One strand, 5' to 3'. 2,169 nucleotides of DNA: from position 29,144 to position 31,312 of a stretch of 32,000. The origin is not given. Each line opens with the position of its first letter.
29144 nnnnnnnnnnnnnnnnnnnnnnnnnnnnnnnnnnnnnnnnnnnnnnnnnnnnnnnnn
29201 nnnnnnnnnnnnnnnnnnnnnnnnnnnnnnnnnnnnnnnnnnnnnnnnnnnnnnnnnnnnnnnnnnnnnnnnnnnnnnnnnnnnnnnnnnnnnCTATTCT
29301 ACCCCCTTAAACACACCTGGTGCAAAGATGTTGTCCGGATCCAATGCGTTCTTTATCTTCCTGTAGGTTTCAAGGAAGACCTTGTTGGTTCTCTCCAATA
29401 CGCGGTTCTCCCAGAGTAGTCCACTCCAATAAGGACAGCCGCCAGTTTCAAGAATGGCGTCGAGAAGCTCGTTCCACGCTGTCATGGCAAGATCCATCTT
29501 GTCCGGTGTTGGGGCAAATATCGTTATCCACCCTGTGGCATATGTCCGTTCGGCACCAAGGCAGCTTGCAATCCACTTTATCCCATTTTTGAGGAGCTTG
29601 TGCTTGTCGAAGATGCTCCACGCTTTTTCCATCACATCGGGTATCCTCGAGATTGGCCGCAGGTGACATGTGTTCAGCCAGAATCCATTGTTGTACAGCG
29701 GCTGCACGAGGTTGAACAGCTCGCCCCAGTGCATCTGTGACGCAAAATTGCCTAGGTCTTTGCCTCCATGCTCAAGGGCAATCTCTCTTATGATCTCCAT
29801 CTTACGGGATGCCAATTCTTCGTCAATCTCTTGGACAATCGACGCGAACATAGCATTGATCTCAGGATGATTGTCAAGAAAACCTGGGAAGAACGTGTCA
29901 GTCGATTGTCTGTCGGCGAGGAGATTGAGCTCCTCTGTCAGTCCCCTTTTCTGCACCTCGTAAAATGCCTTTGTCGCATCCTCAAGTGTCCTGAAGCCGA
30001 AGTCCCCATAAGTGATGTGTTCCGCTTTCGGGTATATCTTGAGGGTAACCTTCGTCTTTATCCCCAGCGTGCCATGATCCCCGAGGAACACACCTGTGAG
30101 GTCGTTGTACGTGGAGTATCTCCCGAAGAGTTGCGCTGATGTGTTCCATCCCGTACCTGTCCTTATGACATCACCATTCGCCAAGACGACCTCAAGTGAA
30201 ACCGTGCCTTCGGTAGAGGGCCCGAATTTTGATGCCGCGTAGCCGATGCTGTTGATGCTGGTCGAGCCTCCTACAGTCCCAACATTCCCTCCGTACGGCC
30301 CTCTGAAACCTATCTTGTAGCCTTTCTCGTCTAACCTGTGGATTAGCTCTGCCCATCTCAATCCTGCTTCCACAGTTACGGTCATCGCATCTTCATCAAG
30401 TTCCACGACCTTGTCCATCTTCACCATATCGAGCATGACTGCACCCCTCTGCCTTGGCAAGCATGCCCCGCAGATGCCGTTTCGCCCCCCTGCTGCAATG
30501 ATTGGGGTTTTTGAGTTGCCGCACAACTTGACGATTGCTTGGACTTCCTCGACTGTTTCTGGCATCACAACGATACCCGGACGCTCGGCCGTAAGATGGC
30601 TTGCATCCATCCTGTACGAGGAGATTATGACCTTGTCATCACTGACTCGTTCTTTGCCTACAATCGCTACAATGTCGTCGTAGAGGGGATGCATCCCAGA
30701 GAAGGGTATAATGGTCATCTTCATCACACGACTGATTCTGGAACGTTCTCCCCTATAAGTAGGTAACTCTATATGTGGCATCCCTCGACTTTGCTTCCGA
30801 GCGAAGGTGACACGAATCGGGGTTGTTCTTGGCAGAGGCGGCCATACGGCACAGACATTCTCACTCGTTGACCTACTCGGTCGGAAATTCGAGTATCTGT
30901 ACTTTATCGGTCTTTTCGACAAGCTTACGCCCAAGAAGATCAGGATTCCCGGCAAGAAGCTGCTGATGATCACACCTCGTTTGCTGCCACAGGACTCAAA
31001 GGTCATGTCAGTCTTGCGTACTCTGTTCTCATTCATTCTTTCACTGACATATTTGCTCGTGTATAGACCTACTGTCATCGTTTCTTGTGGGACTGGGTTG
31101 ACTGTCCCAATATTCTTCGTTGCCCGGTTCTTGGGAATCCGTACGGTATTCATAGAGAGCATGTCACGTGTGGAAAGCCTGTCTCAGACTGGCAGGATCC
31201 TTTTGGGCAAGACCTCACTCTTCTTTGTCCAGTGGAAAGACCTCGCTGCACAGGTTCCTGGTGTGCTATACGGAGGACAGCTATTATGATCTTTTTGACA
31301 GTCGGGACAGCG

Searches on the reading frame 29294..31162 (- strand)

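Call 14: search_protein_families(library=pfam, proteins=[window:29294-31162:-], max_evalue=0.001)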
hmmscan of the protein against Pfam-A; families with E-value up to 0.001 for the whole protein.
window:29294-31162:- (622 aa): 2 families
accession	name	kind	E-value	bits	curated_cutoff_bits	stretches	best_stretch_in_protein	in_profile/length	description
PF01565.28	FAD_binding_4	-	2.2e-33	115.3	26.4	1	195-336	1-139/139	FAD binding domain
PF02913.24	FAD-oxidase_C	-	7.8e-08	32.7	21.2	1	380-616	2-246/248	FAD linked oxidases, C-terminal domain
